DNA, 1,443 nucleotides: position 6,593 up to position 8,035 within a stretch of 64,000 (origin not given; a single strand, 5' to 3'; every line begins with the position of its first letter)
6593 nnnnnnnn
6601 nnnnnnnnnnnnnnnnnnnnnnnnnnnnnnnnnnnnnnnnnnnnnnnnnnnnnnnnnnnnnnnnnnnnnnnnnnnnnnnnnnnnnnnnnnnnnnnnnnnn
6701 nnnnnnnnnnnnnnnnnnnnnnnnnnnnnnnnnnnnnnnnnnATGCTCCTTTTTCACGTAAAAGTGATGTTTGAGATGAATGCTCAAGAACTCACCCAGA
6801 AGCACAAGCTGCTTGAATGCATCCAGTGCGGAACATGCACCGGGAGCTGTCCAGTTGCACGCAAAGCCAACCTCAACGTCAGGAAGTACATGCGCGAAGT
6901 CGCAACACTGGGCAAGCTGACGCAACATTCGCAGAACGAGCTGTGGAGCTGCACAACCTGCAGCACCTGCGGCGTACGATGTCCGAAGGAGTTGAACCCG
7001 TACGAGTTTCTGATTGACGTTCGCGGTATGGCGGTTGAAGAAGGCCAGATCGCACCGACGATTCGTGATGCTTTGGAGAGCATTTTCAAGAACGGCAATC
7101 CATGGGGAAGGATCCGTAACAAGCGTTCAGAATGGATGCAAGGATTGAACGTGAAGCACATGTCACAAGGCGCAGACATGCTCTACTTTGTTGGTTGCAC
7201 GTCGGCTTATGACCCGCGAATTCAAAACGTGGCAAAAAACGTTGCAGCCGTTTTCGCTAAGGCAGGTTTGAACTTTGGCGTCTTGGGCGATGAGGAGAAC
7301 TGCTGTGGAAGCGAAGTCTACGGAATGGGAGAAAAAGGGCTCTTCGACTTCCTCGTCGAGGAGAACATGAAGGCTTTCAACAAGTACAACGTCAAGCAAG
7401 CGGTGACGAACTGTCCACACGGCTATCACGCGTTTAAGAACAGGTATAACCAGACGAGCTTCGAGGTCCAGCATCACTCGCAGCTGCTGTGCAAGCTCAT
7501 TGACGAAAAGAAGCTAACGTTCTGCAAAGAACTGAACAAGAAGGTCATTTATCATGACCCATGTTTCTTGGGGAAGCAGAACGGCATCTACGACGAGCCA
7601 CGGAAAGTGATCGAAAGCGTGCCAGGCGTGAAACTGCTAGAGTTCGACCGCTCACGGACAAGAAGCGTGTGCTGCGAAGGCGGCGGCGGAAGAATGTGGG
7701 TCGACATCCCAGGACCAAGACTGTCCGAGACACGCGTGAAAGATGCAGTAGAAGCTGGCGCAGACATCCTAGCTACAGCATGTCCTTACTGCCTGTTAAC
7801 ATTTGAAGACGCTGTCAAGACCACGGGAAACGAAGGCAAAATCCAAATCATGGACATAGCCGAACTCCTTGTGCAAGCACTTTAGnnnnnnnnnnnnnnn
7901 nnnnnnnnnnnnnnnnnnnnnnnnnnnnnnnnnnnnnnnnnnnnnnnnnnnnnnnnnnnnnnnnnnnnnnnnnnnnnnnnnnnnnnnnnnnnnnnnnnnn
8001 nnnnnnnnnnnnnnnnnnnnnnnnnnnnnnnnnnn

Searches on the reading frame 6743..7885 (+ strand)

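Call 9: search_protein_families(library=pfam, proteins=[window:6743-7885:+], max_evalue=0.0001)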
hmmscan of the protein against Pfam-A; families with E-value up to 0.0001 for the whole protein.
window:6743-7885:+ (380 aa): 5 families
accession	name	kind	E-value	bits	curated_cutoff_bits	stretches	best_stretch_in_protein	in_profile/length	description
PF02754.22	CCG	-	9.9e-29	99.7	20.6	2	268-354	1-84/85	Cysteine-rich domain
PF13183.11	Fer4_8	-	4.7e-11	43.5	27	1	23-83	2-67/68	4Fe-4S dicluster domain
PF13534.11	Fer4_17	-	1.3e-10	42.1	22.2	1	25-85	1-61/61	4Fe-4S dicluster domain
PF13187.11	Fer4_9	-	4.1e-07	30.3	27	1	25-83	1-50/52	4Fe-4S dicluster domain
PF13237.11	Fer4_10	-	1.8e-06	28.2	25.5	1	25-81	8-53/53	4Fe-4S dicluster domain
